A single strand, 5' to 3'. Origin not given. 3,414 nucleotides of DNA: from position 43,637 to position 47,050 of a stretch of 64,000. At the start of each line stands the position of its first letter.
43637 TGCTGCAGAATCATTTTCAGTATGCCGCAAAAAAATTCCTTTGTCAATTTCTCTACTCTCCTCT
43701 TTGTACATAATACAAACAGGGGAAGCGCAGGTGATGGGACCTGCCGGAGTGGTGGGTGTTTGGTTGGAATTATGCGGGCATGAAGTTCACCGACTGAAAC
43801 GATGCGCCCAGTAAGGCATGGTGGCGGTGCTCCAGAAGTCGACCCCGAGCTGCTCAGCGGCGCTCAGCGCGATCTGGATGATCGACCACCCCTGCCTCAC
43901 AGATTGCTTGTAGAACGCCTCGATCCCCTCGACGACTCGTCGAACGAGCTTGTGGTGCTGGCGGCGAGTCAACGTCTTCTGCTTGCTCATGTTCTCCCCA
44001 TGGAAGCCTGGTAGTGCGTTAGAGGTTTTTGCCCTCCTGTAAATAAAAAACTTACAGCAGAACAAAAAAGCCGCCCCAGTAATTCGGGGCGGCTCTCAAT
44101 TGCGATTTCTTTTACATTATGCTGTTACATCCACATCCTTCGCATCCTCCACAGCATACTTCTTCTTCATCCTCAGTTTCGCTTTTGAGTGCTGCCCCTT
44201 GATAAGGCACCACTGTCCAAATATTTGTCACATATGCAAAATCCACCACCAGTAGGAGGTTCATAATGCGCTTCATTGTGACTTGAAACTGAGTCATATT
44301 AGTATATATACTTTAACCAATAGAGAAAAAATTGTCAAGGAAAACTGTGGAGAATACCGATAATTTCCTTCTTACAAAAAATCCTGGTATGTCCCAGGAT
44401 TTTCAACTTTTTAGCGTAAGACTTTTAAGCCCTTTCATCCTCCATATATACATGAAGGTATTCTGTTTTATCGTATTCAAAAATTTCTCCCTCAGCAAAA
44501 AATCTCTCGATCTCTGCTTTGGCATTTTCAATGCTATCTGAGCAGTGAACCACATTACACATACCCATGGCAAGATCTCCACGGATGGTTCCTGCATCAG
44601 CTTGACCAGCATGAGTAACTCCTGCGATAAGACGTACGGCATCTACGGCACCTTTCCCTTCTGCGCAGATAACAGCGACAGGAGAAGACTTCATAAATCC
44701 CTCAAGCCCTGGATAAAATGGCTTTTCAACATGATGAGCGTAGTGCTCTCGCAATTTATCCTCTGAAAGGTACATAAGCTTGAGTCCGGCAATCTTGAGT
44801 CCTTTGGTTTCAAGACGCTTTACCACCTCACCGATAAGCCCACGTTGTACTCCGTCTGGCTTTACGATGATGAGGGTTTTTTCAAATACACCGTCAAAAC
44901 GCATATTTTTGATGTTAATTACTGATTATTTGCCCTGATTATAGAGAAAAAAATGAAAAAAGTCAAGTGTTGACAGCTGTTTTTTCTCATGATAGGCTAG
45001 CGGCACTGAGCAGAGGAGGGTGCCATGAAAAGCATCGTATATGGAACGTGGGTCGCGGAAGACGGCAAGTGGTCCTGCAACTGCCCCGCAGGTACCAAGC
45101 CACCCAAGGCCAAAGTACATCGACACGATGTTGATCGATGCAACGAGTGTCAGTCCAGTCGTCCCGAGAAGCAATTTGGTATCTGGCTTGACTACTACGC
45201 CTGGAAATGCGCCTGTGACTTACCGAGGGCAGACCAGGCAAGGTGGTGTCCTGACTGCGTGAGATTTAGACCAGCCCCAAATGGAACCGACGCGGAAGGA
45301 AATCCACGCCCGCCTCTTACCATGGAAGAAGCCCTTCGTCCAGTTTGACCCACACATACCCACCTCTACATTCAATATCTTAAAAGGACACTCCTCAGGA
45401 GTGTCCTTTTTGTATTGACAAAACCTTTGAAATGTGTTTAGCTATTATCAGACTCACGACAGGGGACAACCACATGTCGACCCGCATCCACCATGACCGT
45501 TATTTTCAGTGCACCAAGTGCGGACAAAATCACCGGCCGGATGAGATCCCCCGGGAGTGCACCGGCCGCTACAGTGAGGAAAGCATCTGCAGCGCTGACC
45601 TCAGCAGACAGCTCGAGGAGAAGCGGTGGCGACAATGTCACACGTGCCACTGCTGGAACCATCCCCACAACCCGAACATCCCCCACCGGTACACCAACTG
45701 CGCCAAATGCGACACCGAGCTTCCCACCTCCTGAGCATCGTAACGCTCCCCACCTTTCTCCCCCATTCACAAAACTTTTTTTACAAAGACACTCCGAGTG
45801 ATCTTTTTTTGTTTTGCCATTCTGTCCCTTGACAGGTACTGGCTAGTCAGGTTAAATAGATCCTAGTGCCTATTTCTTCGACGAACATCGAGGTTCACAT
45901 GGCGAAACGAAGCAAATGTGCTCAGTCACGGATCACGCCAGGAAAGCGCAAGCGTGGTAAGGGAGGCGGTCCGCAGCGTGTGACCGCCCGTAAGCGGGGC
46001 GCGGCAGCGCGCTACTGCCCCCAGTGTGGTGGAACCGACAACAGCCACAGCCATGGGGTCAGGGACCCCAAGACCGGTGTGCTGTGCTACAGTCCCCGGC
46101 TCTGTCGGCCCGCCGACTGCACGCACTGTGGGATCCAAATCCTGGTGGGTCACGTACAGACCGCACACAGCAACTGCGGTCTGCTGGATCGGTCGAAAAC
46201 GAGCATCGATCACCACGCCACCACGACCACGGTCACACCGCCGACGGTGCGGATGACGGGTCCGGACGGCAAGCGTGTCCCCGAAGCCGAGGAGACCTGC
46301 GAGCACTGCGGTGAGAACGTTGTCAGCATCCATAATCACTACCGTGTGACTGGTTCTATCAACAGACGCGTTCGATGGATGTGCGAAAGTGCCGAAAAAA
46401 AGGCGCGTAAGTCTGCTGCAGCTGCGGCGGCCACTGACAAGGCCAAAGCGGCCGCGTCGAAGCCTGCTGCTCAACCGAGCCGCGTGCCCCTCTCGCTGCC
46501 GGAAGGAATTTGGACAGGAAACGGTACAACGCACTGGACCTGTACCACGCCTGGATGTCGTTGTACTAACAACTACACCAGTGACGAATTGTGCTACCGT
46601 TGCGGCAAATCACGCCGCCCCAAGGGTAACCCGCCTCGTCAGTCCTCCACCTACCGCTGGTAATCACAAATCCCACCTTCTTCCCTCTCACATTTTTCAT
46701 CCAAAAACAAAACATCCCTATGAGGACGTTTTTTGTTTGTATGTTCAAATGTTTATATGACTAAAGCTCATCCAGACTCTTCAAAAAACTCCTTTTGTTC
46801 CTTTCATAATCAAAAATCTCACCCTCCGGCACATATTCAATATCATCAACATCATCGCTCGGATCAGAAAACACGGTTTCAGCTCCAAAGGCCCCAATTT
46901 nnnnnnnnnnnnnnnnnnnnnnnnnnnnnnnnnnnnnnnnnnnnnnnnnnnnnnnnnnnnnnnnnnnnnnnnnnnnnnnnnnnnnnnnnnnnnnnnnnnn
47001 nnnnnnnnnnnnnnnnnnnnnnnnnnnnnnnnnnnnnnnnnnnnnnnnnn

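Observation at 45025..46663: Three consecutive high-GC genes encoding Cys-rich zinc-ribbon proteins, each with its own signals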

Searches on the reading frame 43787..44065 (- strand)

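Call 8: search_protein_families(library=pfam, proteins=[window:43787-44065:-], max_evalue=1)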
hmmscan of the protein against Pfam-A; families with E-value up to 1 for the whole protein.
window:43787-44065:- (92 aa): 1 family
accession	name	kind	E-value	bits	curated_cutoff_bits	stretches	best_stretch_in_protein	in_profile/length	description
PF01208.23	URO-D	-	0.031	13.7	23.9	1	34-87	173-226/346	Uroporphyrinogen decarboxylase (URO-D)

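Call 9: search_protein_families(library=phrogs, proteins=[window:43787-44065:-], max_evalue=1)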
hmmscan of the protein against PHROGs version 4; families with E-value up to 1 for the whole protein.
window:43787-44065:- (92 aa): 0 families

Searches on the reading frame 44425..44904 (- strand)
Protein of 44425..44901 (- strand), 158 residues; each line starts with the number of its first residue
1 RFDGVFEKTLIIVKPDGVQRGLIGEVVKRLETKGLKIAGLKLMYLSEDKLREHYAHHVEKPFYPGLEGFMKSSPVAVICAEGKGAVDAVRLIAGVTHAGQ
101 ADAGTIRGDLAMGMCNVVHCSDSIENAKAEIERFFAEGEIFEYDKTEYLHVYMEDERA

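Call 12: find_encoding_contigs(protein=window:44425-44901:-, flank=10000, max_places=6)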
Protein window:44425-44901:- (158 aa): no gene with exactly this product is on record in the collection.

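Call 96: find_encoding_contigs(protein=window:44428-44904:-, flank=4000, max_places=6)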
Protein window:44428-44904:- (159 aa): no gene with exactly this product is on record in the collection.

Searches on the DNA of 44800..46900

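Call 93: search_rna_families(source=window, start=44800, end=46900, threshold=evalue, max_evalue=1)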
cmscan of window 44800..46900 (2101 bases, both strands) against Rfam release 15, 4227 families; matches with E-value up to 1: 2.
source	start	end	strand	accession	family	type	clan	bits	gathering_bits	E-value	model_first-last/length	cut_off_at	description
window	46703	46804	-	RF01859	Phe_leader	Cis-reg; leader;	-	24.9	55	0.26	1-125/125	no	Phenylalanine leader peptide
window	46684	46755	-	RF03680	mir-9465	Gene; miRNA;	-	20.4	63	0.47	1-74/74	no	mir-9465 microRNA precursor family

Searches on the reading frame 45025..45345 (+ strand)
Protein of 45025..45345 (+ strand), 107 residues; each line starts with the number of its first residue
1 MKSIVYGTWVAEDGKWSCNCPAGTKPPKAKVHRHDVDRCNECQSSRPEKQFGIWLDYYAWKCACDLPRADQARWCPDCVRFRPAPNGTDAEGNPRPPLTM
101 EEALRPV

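Call 8: search_protein_families(library=pfam, proteins=[window:45025-45345:+], max_evalue=1)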
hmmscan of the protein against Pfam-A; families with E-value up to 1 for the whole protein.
window:45025-45345:+ (107 aa): 1 family
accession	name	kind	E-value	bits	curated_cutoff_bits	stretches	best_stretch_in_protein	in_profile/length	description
PF14901.11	Jiv90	-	0.17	12.6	27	0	69-87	23-41/90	Cleavage inducing molecular chaperone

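Call 9: search_protein_families(library=phrogs, proteins=[window:45025-45345:+], max_evalue=1)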
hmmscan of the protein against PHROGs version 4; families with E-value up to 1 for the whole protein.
window:45025-45345:+ (107 aa): 0 families

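Call 11: find_encoding_contigs(protein=window:45025-45345:+, flank=10000, max_places=10)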
Protein window:45025-45345:+ (107 aa): no gene with exactly this product is on record in the collection.

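Call 25: find_homologous_proteins(query=window:45025-45345:+, max_evalue=0.1)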
Query window:45025-45345:+ (107 aa): 1 proteins with E <= 0.1 among 4 candidates.
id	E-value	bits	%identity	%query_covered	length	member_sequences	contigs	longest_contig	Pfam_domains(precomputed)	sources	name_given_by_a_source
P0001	3.7e-72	258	100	100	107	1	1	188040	-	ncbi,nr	ncbi:hypothetical protein H6758_01470 [Candidatus Nomurabacteria bacterium]|nr:hypothetical protein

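Call 45: search_solved_structures(query=window:45025-45345:+, max_evalue=10, show_alignments=4)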
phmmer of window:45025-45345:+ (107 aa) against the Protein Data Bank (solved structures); distinct sequences matched with E-value up to 10: 1.
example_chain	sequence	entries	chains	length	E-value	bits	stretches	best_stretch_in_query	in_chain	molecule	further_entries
22fg_A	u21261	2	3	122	0.15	15.5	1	63-84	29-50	Thioredoxin domain-containing protein 17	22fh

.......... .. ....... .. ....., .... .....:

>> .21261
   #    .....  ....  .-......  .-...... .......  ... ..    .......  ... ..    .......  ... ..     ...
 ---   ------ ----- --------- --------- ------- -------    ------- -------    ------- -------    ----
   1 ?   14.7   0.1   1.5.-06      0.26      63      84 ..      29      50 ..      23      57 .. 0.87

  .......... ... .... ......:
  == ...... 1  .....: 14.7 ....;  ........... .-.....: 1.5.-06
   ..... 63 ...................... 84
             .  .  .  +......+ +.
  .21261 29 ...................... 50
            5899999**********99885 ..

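Call 49: search_dna_similar(query=window:45025-45345:+, collection=phages, mode=protein, max_evalue=1, max_rows=8)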
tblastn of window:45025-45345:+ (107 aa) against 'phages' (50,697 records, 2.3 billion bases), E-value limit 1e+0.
No match.

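Call 52: find_related_loci(query=window:45025-45345:+, collection=viral_contigs, flank=5000)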
Query window:45025-45345:+ (107 aa) in viral_contigs; peptide patterns used: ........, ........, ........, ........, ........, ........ (x = any residue, [..] = any of these).
14 stretches matched a pattern, but none encodes a relative of the query by tblastn (E <= 1e-3).

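Call 65: predict_structure(protein=window:45025-45345:+)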
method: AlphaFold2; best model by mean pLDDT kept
length: 107 residues; sequences in the alignment: 1
mean_pLDDT: 55.8   pTM: 0.42
mean pLDDT of the five models: 55.8, 54.9, 48.4, 36.7, 35.2
residues with pLDDT >= 90: 0; 70-90: 16; 50-70: 53; < 50: 38
segments of 3 or more residues with pLDDT < 50: 47-59, 71-85, 102-107
pLDDT, mean of each block of 10 residues (from residue 1): 64 68 75 61 50 39 64 44 46 54 45
secondary structure, 60 per line:
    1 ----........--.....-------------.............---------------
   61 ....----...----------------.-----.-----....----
elements in order: E5-12 E15-19 H33-45 E61-64 H100-103

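Call 78: search_protein_families(library=padloc, proteins=[window:45025-45345:+], max_evalue=1)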
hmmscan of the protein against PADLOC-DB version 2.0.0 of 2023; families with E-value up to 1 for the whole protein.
window:45025-45345:+ (107 aa): 0 families

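Call 79: search_protein_families(library=ncbifam, proteins=[window:45025-45345:+], max_evalue=1)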
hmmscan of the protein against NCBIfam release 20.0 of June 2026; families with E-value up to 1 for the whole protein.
window:45025-45345:+ (107 aa): 0 families

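Call 95: list_cluster_members(proteins=[window:45025-45345:+, window:45474-45731:+, window:45432-45731:+, window:45899-46660:+, window:45866-46660:+, window:45926-46531:-, window:45438-45767:-, window:44425-44901:-, window:44112-44294:-, window:43787-43987:-])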
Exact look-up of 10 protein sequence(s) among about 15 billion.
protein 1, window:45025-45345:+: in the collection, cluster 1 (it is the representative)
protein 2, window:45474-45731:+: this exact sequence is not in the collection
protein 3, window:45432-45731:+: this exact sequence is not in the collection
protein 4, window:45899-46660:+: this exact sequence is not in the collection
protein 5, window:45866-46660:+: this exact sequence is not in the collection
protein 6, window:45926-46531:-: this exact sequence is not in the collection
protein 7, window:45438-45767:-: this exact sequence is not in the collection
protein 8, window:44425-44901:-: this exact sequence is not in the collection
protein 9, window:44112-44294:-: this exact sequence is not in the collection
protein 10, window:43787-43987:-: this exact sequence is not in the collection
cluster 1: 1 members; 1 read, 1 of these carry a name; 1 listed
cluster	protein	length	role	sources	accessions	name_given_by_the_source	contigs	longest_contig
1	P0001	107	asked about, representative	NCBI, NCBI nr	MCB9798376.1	hypothetical protein H6758_01470 [Candidatus Nomurabacteria bacterium] | hypothetical protein [Candidatus Nomurabacteria bacterium]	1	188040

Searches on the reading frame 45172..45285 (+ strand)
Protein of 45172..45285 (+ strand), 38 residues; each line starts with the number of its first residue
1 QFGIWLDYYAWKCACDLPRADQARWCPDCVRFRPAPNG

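Call 77: search_protein_families(library=pfam, proteins=[window:45172-45285:+], max_evalue=10)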
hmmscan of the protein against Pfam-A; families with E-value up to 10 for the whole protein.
seq(38 aa): 1 family
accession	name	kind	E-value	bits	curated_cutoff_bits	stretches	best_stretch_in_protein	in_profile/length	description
PF06110.17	TXD17-like_Trx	-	0.77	9.9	23.1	1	23-34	35-46/119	Thioredoxin domain-containing protein 17-like, thioredoxin domain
